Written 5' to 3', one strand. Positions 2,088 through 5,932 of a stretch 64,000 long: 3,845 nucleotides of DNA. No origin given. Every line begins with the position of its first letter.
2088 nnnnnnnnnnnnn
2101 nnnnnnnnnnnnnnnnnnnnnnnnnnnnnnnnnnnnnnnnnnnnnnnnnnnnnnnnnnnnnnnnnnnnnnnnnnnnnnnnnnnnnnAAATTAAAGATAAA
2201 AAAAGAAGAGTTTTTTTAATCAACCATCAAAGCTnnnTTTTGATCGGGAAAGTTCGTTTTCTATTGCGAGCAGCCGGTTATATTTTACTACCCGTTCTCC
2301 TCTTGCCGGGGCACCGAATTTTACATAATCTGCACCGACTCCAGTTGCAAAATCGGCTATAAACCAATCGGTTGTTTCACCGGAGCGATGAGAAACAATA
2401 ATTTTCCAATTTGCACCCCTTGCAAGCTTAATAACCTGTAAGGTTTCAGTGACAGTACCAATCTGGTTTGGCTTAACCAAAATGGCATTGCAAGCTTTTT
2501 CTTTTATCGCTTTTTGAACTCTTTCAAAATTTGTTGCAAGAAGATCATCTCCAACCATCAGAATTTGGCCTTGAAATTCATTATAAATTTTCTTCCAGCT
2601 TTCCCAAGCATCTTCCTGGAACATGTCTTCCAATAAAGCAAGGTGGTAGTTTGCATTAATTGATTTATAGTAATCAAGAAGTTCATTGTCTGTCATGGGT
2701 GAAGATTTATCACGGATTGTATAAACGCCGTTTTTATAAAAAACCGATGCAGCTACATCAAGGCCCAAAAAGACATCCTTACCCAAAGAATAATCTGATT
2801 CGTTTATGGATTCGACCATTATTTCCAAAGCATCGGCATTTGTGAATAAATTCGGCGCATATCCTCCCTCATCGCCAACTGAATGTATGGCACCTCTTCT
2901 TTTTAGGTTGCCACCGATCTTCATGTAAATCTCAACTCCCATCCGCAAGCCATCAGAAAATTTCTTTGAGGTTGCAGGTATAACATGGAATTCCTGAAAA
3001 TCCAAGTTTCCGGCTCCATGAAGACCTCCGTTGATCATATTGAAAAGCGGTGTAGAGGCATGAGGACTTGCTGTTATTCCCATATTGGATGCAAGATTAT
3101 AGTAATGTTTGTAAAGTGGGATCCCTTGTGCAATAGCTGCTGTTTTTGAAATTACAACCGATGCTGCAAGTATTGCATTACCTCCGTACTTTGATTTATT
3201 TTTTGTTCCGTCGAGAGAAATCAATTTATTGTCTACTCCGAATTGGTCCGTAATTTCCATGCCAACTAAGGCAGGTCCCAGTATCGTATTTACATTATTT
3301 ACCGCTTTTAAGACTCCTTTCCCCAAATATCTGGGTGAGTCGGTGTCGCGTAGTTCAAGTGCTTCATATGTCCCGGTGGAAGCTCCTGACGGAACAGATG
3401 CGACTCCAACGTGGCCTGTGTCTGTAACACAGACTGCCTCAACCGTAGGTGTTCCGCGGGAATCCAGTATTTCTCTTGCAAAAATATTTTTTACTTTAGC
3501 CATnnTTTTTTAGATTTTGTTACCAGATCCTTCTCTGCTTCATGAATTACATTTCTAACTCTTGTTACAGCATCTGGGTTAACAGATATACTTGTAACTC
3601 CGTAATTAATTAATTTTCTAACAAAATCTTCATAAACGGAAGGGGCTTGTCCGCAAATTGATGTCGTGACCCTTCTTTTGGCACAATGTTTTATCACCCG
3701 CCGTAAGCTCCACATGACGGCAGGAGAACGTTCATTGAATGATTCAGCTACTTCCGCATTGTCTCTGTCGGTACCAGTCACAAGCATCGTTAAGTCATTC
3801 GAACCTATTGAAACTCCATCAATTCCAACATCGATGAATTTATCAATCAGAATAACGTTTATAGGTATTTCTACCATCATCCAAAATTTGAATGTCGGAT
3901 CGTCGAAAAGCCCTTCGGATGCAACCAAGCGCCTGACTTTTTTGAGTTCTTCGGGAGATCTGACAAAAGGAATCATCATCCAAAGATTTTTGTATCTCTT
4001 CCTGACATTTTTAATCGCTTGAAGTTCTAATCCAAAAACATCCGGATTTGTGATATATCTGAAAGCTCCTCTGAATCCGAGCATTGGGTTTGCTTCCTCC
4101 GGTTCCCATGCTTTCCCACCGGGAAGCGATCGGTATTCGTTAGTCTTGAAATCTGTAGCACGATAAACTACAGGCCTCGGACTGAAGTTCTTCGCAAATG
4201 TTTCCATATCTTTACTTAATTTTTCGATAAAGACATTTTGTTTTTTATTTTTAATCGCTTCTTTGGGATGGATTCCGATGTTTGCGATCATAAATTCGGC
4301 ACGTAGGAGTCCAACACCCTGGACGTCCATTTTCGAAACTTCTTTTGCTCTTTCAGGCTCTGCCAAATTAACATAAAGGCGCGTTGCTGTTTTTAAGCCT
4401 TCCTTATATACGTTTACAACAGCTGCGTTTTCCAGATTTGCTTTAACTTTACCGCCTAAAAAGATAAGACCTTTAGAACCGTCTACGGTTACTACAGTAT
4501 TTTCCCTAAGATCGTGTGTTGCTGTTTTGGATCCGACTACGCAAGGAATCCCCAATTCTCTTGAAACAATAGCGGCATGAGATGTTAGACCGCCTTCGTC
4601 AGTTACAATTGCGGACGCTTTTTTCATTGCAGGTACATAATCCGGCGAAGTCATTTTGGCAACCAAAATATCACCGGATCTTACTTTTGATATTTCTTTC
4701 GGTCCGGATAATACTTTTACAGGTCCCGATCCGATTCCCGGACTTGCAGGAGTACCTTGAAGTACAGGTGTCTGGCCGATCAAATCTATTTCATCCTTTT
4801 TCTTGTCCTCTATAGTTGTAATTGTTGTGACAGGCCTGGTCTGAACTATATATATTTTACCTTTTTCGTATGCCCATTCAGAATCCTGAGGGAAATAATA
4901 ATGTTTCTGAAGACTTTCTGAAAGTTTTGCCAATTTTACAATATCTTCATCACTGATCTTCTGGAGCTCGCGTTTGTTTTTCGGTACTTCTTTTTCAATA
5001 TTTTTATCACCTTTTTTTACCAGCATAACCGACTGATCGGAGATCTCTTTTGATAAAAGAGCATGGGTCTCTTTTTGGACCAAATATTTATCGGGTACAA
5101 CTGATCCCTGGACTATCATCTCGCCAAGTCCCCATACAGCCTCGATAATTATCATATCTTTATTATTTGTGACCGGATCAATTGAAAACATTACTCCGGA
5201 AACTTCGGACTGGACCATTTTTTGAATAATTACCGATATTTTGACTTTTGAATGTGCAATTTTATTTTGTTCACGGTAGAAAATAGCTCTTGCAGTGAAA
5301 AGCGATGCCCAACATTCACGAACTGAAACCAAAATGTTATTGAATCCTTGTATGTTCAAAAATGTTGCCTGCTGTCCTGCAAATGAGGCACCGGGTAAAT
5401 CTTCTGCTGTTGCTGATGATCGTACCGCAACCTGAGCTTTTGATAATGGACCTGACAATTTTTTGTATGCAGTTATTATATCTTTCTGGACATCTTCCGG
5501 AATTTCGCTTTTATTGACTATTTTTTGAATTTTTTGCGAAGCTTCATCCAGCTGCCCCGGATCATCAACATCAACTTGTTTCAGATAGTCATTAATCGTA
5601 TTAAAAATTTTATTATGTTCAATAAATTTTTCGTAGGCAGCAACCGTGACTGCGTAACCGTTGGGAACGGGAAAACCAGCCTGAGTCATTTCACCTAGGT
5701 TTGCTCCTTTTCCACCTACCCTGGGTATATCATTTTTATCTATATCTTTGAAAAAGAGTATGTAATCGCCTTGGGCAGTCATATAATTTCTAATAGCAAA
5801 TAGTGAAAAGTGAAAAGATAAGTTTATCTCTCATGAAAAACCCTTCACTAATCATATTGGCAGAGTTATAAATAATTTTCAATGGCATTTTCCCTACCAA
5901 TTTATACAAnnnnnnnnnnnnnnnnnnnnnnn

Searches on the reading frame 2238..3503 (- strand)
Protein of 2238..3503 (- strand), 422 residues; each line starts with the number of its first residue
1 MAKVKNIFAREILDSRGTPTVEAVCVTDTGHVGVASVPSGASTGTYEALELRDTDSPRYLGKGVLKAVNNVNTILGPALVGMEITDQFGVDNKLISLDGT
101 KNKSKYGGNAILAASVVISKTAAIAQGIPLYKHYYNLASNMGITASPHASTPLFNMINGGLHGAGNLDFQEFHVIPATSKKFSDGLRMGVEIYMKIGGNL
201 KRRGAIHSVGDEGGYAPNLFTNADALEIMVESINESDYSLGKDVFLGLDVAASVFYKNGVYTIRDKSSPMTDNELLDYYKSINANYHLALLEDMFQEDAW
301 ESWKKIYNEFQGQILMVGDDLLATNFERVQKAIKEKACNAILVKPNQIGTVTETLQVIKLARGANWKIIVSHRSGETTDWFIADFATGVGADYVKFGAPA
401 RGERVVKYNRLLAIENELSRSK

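Call 53: search_protein_families(library=pfam, proteins=[window:2238-3503:-], max_evalue=0.00001)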
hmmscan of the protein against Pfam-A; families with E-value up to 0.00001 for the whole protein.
window:2238-3503:- (422 aa): 2 families
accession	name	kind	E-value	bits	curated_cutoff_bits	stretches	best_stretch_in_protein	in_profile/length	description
PF00113.28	Enolase_C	-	6.2e-88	295.3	21.5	1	151-420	6-283/296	Enolase, C-terminal TIM barrel domain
PF03952.21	Enolase_N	-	1.1e-50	171.6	35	1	4-133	1-130/131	Enolase, N-terminal domain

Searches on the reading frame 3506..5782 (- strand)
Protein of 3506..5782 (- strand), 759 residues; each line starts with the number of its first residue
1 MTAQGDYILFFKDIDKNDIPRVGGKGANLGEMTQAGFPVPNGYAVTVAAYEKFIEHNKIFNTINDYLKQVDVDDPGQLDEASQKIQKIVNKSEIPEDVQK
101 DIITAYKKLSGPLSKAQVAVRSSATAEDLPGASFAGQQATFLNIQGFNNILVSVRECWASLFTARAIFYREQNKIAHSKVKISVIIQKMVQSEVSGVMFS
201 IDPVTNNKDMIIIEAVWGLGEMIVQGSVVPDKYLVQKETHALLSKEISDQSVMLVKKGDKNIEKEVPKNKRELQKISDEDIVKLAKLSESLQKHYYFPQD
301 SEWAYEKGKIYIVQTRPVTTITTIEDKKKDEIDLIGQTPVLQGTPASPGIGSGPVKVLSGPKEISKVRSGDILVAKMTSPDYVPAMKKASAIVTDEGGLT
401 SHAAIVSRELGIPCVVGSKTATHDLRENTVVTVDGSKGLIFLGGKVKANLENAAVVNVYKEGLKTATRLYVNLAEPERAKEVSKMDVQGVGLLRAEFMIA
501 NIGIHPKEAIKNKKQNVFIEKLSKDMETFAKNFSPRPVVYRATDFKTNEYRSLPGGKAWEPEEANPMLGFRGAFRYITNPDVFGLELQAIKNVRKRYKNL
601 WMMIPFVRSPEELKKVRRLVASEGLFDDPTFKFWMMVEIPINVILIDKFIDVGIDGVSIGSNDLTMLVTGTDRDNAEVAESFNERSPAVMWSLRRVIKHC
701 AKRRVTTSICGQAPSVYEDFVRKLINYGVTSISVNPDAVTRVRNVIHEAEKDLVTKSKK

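Call 53: search_protein_families(library=pfam, proteins=[window:3506-5782:-], max_evalue=0.00001)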
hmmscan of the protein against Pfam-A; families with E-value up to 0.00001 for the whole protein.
window:3506-5782:- (759 aa): 3 families
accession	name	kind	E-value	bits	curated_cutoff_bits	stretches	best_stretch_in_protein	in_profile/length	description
PF01326.24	PPDK_N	-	2.9e-112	375.6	27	1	20-332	2-323/328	Pyruvate phosphate dikinase, AMP/ATP-binding domain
PF02896.24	PEP-utilizers_C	-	4.2e-65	220.3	22.8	1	465-749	18-291/293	PEP-utilising enzyme, PEP-binding domain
PF00391.29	PEP-utilizers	-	4.6e-30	103.5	23.1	1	368-438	2-72/72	PEP-utilising enzyme, mobile domain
